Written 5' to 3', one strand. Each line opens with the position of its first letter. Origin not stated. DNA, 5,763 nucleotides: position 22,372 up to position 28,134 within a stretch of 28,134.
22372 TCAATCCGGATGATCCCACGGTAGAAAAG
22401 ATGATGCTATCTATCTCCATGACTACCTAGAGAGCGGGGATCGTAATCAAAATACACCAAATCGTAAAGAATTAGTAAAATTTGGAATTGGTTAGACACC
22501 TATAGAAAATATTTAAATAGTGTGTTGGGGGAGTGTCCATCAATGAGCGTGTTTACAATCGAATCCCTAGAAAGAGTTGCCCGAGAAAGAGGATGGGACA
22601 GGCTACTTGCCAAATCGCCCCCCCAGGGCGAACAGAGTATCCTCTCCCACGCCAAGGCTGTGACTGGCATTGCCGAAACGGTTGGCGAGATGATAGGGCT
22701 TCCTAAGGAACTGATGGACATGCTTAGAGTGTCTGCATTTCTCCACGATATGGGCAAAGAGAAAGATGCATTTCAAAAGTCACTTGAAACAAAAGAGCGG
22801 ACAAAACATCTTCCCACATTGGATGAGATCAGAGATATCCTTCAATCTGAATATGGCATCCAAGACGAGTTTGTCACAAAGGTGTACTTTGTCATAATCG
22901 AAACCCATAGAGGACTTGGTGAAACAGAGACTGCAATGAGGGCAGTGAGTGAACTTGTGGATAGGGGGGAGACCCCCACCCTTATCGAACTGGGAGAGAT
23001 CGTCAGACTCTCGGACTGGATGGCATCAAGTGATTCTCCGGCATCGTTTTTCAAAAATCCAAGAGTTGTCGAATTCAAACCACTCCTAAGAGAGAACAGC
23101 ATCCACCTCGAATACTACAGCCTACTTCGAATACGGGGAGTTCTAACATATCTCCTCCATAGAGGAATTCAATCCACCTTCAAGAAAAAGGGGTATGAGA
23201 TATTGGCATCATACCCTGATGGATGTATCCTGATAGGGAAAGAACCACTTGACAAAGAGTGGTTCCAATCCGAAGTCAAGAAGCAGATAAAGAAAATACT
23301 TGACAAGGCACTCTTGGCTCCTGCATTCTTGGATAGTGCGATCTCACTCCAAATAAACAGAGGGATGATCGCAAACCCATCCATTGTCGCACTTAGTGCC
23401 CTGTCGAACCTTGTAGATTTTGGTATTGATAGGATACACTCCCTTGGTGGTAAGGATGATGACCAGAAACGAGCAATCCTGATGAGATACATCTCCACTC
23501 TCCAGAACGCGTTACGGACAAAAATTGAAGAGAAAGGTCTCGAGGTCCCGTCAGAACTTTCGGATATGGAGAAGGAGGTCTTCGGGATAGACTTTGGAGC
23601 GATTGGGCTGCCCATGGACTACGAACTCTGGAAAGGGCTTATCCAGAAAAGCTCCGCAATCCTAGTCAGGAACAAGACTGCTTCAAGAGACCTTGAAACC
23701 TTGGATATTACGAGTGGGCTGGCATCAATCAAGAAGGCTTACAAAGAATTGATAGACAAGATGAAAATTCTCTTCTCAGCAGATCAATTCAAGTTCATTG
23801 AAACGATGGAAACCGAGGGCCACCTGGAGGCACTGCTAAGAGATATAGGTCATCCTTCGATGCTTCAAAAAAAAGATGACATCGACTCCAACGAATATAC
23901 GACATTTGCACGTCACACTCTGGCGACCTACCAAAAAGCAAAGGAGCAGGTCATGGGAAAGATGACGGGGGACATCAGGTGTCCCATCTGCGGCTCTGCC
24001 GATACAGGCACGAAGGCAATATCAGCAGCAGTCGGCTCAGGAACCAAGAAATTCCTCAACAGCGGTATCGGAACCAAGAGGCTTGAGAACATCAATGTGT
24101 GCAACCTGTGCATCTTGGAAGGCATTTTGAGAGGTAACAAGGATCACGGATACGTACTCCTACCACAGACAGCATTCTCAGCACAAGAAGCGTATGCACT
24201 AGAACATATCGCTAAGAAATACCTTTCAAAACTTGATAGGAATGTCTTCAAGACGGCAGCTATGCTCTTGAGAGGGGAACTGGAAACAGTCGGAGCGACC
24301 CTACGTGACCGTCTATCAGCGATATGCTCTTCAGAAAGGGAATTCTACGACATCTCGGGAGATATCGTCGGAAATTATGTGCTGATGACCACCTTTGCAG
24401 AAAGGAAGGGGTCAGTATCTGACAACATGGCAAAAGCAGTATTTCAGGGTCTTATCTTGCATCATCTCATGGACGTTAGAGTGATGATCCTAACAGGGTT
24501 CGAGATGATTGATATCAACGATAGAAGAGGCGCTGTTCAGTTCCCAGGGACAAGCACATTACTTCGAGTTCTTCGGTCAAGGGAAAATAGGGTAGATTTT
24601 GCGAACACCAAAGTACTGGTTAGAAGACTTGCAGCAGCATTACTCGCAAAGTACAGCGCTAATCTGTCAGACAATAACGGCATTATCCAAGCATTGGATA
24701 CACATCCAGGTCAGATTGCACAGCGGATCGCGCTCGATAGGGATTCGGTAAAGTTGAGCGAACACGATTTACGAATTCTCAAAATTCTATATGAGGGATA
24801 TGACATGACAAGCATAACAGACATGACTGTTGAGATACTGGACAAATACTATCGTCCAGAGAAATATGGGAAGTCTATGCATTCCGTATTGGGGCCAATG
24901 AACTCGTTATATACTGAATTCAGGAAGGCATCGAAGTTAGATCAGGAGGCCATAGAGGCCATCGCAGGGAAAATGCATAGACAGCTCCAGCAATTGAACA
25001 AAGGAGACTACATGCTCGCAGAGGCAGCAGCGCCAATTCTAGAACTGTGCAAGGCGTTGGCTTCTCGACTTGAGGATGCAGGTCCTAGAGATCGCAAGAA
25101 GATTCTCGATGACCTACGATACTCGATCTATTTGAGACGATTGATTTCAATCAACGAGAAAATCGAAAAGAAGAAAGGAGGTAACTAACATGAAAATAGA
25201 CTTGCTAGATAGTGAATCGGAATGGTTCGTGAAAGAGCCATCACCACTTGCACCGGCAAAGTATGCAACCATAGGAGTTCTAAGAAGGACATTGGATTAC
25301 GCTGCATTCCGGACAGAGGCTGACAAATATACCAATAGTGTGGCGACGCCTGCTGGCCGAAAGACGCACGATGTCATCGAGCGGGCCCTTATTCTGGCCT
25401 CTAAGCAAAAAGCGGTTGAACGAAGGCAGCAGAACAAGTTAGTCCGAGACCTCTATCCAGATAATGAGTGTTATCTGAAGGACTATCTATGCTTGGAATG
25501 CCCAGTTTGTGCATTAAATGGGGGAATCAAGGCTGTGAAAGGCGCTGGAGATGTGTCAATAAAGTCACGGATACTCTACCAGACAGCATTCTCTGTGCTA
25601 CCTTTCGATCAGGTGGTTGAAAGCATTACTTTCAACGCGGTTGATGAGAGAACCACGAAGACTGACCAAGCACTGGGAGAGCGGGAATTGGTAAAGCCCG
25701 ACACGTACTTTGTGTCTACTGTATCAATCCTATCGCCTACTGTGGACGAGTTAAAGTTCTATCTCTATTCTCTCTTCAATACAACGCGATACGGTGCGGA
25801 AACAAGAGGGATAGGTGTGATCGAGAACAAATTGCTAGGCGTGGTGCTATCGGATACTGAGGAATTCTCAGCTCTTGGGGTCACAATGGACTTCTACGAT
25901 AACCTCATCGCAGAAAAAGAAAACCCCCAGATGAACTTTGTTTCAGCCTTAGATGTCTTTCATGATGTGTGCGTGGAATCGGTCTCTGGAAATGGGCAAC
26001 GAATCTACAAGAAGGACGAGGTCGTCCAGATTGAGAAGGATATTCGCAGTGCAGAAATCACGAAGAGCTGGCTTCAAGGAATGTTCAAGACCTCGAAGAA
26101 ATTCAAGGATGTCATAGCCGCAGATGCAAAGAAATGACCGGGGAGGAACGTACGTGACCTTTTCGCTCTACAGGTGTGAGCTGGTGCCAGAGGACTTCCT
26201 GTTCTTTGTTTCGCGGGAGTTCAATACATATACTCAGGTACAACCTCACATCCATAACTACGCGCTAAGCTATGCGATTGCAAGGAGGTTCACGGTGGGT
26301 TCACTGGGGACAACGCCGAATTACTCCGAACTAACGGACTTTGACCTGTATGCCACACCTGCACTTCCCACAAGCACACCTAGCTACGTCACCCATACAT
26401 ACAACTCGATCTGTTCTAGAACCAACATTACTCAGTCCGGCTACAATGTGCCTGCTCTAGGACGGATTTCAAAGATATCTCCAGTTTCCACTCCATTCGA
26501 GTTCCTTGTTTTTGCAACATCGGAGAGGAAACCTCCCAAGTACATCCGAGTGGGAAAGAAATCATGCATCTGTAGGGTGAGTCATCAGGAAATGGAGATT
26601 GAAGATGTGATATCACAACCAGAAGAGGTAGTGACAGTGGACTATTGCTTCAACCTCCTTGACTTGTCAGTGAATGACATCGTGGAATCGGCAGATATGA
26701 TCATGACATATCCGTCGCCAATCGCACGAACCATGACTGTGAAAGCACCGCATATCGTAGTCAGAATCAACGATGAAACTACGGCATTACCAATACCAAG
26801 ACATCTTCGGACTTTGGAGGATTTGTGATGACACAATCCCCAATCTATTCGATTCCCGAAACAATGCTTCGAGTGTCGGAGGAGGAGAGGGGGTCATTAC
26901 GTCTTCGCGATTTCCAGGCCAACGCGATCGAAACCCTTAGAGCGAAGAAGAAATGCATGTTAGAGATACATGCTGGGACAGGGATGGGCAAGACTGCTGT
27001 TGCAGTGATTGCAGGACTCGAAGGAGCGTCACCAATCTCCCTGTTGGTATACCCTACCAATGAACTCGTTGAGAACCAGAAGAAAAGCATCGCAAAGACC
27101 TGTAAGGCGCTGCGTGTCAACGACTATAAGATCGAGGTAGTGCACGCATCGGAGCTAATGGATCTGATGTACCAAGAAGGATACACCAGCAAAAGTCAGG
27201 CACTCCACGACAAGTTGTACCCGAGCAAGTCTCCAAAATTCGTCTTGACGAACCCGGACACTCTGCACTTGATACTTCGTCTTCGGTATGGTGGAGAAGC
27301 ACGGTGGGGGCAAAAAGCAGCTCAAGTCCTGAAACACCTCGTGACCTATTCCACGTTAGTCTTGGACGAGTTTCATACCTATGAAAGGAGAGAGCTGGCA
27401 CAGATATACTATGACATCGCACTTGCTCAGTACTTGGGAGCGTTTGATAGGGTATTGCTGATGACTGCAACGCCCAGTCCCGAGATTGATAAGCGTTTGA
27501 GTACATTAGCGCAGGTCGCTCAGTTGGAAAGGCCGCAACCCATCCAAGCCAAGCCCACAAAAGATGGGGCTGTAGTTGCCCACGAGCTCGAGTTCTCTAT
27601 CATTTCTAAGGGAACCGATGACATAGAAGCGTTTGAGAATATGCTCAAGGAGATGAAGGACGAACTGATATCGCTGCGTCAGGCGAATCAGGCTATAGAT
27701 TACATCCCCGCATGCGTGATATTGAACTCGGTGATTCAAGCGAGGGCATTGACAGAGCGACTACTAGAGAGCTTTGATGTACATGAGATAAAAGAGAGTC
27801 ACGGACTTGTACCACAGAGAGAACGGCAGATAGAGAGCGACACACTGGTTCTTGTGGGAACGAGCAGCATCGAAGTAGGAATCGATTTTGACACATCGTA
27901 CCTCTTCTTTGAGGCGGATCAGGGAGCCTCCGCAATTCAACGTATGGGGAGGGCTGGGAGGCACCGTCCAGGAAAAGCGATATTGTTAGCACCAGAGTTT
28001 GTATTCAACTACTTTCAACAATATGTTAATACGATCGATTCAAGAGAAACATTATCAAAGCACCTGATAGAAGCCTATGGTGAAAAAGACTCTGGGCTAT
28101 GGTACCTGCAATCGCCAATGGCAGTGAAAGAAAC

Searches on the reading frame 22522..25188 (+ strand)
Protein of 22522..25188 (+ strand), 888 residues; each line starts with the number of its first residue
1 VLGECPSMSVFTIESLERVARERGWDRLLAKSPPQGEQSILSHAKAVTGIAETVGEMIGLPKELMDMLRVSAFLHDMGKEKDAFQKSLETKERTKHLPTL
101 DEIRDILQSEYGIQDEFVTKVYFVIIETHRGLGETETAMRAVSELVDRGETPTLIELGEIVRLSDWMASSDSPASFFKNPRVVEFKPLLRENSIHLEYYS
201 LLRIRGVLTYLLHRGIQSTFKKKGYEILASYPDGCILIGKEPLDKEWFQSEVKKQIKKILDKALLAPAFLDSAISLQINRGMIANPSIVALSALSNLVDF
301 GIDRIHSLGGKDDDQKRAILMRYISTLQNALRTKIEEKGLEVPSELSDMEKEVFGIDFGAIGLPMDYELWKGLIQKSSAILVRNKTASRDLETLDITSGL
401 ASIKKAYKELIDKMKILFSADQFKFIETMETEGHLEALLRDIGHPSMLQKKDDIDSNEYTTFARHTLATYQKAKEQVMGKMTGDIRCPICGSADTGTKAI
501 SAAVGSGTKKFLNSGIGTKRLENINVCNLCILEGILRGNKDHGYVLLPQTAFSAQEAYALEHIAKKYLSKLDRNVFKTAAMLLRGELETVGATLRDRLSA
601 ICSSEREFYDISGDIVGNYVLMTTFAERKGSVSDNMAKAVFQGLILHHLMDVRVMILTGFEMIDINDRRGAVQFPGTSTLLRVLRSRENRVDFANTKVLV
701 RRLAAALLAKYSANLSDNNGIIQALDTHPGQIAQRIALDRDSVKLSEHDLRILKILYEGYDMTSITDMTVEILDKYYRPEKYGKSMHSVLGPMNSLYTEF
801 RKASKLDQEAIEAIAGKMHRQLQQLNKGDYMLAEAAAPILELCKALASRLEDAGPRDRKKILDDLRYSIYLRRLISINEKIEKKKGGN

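Call 6: search_protein_families(library=pfam, proteins=[window:22522-25188:+], max_evalue=0.01)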
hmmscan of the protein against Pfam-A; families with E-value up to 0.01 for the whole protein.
window:22522-25188:+ (888 aa): 2 families
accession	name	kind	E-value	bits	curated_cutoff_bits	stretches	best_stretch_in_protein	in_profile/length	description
PF01966.28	HD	-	6.8e-06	26.8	22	1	41-165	2-111/116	HD domain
PF18019.7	Cas3_HD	-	0.0051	17.3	23.1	0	58-89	46-78/207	Cas3, HD domain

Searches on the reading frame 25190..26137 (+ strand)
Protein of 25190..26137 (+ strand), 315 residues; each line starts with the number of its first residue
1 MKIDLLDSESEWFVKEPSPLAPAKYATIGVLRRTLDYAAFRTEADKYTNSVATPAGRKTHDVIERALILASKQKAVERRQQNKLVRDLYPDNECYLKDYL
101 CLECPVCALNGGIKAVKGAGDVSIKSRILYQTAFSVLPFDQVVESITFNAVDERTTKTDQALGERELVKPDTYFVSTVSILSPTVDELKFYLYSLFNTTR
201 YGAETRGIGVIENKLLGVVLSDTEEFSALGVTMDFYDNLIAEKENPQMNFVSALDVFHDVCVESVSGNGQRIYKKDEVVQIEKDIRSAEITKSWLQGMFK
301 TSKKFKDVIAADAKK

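Call 6: search_protein_families(library=pfam, proteins=[window:25190-26137:+], max_evalue=0.01)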
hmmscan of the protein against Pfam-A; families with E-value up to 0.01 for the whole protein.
window:25190-26137:+ (315 aa): 1 family
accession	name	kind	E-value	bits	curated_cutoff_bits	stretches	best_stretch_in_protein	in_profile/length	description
PF18320.6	Csc2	-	4.8e-47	161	25.5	1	19-285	8-284/298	Csc2 Crispr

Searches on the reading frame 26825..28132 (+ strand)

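Call 6: search_protein_families(library=pfam, proteins=[window:26825-28132:+], max_evalue=0.01)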
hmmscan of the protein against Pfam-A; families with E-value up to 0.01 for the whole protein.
window:26825-28132:+ (436 aa): 4 families
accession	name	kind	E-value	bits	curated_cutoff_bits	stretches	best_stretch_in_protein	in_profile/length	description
PF00270.35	DEAD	-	1.1e-17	64.7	26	1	29-222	2-165/167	DEAD/DEAH box helicase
PF22590.2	Cas3-like_C_2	-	2.8e-09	37.6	27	1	328-381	38-105/106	CRISPR-associated nuclease/helicase Cas3, C-terminal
PF04851.21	ResIII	-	1.7e-08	35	22.5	1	25-218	2-163/164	Type III restriction enzyme, res subunit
PF00271.37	Helicase_C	-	3.3e-05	24.5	23.5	1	301-380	23-109/110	Helicase conserved C-terminal domain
